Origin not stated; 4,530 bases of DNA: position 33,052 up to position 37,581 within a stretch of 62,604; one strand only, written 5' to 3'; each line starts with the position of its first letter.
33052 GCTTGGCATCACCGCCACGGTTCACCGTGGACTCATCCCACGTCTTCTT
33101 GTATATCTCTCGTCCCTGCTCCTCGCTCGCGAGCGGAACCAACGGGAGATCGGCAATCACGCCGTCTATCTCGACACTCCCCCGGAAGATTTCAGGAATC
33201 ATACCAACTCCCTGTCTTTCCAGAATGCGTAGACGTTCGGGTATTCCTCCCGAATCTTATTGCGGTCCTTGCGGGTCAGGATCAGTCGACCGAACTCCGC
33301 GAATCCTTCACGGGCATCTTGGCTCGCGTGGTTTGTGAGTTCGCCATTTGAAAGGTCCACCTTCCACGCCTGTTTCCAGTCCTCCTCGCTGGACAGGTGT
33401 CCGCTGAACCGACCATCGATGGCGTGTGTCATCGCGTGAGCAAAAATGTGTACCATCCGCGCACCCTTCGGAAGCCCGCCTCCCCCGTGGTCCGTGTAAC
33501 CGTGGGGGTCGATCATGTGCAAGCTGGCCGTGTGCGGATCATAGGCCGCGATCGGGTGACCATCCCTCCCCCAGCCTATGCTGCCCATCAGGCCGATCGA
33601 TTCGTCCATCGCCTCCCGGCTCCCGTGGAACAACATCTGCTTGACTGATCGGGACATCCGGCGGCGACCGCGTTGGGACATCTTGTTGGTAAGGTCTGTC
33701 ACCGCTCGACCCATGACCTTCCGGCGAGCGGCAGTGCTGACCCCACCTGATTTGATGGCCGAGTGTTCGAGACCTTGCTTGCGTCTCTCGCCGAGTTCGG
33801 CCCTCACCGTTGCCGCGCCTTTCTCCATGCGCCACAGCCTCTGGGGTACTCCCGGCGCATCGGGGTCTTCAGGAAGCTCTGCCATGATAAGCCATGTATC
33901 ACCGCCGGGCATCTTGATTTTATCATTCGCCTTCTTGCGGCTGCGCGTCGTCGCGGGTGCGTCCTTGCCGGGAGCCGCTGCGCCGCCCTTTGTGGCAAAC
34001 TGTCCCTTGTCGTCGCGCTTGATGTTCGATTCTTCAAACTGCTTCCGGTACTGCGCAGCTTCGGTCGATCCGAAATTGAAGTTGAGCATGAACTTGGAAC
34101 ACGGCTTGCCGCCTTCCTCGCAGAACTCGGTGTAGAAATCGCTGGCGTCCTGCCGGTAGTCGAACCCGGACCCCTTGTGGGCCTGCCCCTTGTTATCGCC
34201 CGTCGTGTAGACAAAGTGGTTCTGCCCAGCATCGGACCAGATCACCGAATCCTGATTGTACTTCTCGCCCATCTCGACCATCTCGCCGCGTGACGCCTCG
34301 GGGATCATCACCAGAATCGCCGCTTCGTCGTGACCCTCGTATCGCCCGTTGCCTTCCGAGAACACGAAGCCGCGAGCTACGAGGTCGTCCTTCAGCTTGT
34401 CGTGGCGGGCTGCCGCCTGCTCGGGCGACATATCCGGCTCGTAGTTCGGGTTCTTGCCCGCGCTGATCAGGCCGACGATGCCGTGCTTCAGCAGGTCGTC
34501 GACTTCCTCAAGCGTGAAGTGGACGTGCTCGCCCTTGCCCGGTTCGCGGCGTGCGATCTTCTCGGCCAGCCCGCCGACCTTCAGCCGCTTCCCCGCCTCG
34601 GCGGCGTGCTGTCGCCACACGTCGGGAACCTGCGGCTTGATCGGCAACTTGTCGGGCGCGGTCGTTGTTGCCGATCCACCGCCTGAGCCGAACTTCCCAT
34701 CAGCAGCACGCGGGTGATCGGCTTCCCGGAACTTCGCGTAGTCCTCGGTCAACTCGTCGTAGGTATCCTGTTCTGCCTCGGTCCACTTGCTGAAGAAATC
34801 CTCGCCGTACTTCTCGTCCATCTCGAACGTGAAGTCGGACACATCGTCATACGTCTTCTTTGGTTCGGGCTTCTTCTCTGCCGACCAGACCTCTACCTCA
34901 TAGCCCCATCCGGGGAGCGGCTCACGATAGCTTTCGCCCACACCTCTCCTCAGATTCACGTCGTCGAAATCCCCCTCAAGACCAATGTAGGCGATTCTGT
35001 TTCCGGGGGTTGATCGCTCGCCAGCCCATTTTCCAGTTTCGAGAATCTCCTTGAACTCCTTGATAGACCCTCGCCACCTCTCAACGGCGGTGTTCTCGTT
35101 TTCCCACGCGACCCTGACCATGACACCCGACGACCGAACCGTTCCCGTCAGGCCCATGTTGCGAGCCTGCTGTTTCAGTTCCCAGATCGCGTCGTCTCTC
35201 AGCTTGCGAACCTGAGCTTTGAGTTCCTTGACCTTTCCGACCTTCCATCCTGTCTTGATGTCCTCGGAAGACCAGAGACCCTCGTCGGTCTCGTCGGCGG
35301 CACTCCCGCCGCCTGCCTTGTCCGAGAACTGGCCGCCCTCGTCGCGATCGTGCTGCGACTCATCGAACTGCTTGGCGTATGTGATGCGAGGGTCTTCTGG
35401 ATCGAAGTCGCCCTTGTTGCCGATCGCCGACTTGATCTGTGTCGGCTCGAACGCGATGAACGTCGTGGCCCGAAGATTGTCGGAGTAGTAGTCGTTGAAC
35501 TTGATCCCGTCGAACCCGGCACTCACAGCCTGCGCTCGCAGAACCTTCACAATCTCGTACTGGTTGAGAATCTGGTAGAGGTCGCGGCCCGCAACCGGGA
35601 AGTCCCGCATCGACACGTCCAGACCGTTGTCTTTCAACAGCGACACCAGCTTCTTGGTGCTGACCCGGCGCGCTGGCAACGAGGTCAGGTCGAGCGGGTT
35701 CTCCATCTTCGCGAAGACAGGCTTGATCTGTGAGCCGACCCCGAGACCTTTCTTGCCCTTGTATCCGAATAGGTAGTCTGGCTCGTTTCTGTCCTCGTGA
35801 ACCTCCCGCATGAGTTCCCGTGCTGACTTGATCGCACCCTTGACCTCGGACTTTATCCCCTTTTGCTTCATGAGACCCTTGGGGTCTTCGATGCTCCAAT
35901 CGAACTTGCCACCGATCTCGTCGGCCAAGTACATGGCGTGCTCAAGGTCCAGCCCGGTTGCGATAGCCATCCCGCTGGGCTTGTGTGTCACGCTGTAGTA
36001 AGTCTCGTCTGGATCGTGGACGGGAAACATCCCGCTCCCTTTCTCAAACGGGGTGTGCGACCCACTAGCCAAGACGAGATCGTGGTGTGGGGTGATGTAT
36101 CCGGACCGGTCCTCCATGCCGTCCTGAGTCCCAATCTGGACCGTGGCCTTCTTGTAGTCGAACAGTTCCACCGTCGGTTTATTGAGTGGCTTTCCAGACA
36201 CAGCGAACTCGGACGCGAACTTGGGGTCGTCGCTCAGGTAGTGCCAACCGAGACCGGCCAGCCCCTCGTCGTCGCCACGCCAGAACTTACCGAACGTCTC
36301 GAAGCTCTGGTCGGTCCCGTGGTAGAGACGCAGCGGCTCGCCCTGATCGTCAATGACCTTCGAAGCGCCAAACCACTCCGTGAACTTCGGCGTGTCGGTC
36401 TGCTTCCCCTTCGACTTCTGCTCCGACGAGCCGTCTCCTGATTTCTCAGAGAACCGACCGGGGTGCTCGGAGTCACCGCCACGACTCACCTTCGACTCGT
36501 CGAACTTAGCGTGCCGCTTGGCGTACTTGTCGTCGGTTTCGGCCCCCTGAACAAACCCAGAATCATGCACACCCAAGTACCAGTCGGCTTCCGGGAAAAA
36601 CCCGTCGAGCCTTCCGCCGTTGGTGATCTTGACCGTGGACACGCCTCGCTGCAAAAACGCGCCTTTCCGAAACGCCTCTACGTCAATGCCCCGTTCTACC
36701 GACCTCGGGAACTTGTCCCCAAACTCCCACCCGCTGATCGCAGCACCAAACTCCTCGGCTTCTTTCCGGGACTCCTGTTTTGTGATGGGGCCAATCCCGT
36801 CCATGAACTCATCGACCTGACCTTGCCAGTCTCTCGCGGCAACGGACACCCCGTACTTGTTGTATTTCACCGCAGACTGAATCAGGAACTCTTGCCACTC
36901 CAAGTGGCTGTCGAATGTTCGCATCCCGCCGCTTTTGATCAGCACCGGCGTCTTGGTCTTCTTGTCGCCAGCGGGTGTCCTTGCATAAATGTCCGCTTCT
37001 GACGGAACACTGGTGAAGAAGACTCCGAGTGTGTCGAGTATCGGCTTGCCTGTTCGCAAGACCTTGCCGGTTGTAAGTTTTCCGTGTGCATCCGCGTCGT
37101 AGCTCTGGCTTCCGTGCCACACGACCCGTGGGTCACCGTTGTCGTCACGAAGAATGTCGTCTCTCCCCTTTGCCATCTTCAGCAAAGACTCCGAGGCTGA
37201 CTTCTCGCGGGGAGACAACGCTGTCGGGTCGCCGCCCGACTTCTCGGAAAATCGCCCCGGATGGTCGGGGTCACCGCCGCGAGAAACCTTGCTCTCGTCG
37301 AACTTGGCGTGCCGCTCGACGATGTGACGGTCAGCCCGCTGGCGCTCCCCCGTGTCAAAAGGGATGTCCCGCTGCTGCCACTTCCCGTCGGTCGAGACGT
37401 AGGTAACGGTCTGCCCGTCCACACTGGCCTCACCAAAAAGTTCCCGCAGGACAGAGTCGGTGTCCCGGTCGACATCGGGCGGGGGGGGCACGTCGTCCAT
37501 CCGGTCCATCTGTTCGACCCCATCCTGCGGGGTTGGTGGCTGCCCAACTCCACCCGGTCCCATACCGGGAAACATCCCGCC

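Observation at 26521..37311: Twelve copies of one conserved linker motif ([FY]x[KR]xF-DESK-x-x-R-x2-3-G-[RKQ]-F-[SA]-x-K-x-G-G) shared by five proteins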

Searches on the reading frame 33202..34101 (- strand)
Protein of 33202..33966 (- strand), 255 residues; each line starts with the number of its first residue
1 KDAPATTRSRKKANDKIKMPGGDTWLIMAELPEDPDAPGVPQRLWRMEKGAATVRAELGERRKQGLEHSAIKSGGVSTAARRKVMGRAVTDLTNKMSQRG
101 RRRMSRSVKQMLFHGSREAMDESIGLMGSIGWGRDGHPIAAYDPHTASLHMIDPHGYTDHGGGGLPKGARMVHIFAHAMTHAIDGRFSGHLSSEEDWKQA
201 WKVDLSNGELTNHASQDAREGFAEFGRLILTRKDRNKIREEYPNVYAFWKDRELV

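Call 56: search_protein_families(library=pfam, proteins=[window:33202-33966:-], max_evalue=1)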
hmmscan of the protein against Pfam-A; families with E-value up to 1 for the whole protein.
window:33202-33966:- (255 aa): 2 families
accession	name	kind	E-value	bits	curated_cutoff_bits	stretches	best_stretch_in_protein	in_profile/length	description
PF07737.17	ATLF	-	0.00087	19.5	27.4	1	174-251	115-192/193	Anthrax toxin lethal factor, N- and C-terminal domain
PF25661.1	PBCV_P4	-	0.026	14.6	30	1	160-205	89-134/181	Phycodnaviridae minor capsid protein P4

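Call 89: predict_structure(alignment_id=A5)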
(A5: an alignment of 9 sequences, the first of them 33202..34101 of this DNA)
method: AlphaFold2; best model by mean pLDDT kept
length: 300 residues; sequences in the alignment: 9
mean_pLDDT: 61.3   pTM: 0.58
mean pLDDT of the five models: 61.3, 61.1, 61.1, 57.3, 52.6
residues with pLDDT >= 90: 51; 70-90: 83; 50-70: 38; < 50: 128
segments of 3 or more residues with pLDDT < 50: 1-22, 38-122, 172-181, 203-212
pLDDT, mean of each block of 10 residues (from residue 1): 30 40 58 59 35 29 36 41 39 26 29 30 63 85 88 81 74 38 74 77 44 69 90 82 89 65 88 91 93 95
secondary structure, 60 per line:
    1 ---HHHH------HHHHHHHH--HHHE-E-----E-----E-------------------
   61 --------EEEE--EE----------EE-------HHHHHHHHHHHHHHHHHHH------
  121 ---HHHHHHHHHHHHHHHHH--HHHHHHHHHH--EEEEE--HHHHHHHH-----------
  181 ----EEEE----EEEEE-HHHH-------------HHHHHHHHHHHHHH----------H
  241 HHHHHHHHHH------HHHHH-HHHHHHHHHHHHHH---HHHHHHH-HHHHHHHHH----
elements in order: H4-7 H14-21 E69-72 H96-114 H124-140 H143-152 E155-159 H162-169 E185-188 E193-197 H199-202 H216-229 H240-250 H257-261 H263-276 H280-286 H288-296

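Call 94: fold_search(model_id=the predicted structure, library=pdb)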
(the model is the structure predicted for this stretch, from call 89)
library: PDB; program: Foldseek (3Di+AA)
matches with E <= 10: 129; with E <= 0.001: 15
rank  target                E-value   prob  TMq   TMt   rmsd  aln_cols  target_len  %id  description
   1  4pks                  2.7e-04  1.00  0.40  0.26   5.3       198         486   15  Anthrax toxin lethal factor with bound small molecule inhibitor 11 (released 2014-11-12)
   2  1pwu_B                3.0e-04  1.00  0.40  0.18   5.5       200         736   15  Crystal Structure of Anthrax Lethal Factor complexed with (3-(N-hydroxycarboxamido)-2-isobutylpropanoyl-Trp-methylamid (released 2004-02-03)
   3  4pku                  3.1e-04  1.00  0.40  0.26   5.6       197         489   15  Anthrax toxin lethal factor with bound small molecule inhibitor 15 (released 2014-11-12)
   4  1yqy                  3.1e-04  1.00  0.40  0.24   5.8       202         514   16  Structure of B. Anthrax Lethal factor in complex with a hydroxamate inhibitor (released 2005-05-31)
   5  5d1t                  3.3e-04  1.00  0.40  0.26   5.6       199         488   15  Anthrax toxin lethal factor with hydroxamic acid inhibitor (released 2015-11-11)
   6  4pkt                  3.7e-04  1.00  0.41  0.25   5.3       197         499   15  Anthrax toxin lethal factor with bound small molecule inhibitor 13 (released 2014-11-12)
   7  4pkr                  3.9e-04  1.00  0.40  0.26   5.3       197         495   15  Anthrax toxin lethal factor with bound small molecule inhibitor 10 (released 2014-11-12)
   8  4xm6                  4.3e-04  1.00  0.41  0.26   5.4       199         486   14  Anthrax toxin lethal factor with ligand-induced binding pocket (released 2015-11-11)
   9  4xm8                  4.3e-04  1.00  0.40  0.25   5.6       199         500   15  Anthrax toxin lethal factor with ligand-induced binding pocket (released 2015-11-11)
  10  1pwp_A                5.1e-04  1.00  0.40  0.18   5.7       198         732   16  Crystal Structure of the Anthrax Lethal Factor complexed with Small Molecule Inhibitor NSC 12155 (released 2004-01-13)
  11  1zxv_A                6.3e-04  1.00  0.41  0.18   5.5       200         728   15  X-Ray Crystal Structure of the Anthrax Lethal Factor Bound to a Small Molecule Inhibitor, BI-MFM3, 3-{5-[5-(4-Chloro-p (released 2005-07-05)
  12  4xm7                  7.0e-04  1.00  0.41  0.25   5.4       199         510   14  Anthrax toxin lethal factor with ligand-induced binding pocket (released 2015-11-11)
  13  4pkw                  8.7e-04  1.00  0.41  0.26  10.2       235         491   14  Anthrax toxin lethal factor with bound small molecule inhibitor GM6001 (released 2014-11-12)
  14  4pkq                  9.2e-04  1.00  0.40  0.25   5.5       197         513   14  Anthrax toxin lethal factor with bound zinc (released 2014-11-12)
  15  1pwv_B                9.7e-04  1.00  0.40  0.17   5.9       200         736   15  Crystal structure of Anthrax Lethal Factor wild-type protein complexed with an optimised peptide substrate. (released 2004-02-03)
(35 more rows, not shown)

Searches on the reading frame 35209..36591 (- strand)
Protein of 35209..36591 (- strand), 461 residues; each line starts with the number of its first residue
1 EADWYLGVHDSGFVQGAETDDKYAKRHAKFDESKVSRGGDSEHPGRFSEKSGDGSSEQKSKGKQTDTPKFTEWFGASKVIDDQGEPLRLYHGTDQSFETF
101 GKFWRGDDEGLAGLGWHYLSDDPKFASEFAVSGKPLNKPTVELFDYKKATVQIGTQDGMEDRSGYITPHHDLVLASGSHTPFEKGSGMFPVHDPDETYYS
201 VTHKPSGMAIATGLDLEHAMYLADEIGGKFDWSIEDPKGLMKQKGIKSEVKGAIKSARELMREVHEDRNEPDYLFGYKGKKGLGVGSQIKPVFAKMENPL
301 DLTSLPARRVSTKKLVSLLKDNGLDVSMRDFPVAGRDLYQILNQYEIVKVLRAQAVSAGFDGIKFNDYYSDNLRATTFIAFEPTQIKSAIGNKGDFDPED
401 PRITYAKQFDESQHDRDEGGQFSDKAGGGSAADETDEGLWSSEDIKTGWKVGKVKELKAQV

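Call 79: predict_structure(alignment_id=A4)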
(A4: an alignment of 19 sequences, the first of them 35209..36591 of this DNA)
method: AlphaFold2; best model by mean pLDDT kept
length: 461 residues; sequences in the alignment: 19
mean_pLDDT: 58.6   pTM: 0.51
mean pLDDT of the five models: 58.6, 58.0, 56.8, 56.3, 55.5
residues with pLDDT >= 90: 58; 70-90: 100; 50-70: 102; < 50: 201
segments of 3 or more residues with pLDDT < 50: 1-17, 38-59, 104-108, 134-231, 265-285, 423-453
pLDDT, mean of each block of 10 residues (from residue 1): 43 45 63 56 44 45 80 94 94 78 48 65 73 45 31 31 28 28 29 30 28 40 44 52 64 68 49 36 55 94 80 88 88 73 77 92 83 82 88 73 73 54 42 33 42 50 55
secondary structure, 60 per line:
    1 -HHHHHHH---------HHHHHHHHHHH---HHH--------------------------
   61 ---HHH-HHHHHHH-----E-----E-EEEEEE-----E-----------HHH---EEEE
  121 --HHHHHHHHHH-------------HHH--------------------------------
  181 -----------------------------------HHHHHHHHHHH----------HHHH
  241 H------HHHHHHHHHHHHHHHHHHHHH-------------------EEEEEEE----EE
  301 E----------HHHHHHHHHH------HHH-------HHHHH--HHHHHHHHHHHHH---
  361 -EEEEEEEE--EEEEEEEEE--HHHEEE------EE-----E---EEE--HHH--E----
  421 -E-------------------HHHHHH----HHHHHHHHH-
elements in order: H2-8 H18-28 H68-74 E88-93 E117-120 H123-132 H216-226 H237-241 H248-268 E288-294 E299-301 H312-321 H338-342 H345-357 E362-369 E372-380 E386-388 E406-408 H442-447 H452-460

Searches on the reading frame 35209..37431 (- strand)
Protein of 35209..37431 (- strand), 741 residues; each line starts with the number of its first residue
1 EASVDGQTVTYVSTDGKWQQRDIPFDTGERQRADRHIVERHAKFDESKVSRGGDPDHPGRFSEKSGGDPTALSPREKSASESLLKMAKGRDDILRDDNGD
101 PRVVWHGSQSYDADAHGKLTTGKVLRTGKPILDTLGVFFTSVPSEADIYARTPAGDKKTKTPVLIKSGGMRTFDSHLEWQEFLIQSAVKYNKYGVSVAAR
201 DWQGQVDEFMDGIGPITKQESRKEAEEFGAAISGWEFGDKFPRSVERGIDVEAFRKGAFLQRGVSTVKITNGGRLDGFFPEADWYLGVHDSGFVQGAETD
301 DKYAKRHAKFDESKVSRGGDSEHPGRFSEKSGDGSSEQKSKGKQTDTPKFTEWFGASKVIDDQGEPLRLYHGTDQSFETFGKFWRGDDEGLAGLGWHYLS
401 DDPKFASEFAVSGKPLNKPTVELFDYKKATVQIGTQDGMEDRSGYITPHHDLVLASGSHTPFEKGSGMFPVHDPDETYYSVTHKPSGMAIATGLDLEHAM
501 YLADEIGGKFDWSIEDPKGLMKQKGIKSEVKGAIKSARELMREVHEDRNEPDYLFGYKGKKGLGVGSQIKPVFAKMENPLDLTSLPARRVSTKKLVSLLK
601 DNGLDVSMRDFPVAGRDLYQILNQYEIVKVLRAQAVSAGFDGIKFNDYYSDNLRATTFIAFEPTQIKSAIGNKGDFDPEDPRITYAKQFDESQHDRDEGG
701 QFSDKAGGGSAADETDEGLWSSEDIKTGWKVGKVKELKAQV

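Call 67: find_homologous_proteins(query=window:35209-37431:-, max_evalue=0.00001)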
Query window:35209-37431:-: 8000 candidates shared short words with the query, none scored E <= 0.00001.

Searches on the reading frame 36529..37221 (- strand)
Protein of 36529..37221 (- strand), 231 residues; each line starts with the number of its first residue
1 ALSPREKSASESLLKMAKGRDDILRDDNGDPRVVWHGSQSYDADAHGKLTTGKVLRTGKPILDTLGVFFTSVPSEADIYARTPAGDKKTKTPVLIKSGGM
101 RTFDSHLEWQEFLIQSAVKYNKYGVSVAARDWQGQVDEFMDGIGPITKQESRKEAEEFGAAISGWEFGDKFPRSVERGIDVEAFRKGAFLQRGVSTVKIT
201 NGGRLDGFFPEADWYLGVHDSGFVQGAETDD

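Call 56: search_protein_families(library=pfam, proteins=[window:36529-37221:-], max_evalue=1)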
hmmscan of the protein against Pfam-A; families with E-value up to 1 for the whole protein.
window:36529-37221:- (231 aa): 1 family
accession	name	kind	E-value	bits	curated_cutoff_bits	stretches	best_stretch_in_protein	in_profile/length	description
PF18760.7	ART-PolyVal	-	0.00079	20.6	31.2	1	26-86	1-49/140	ADP-Ribosyltransferase in polyvalent proteins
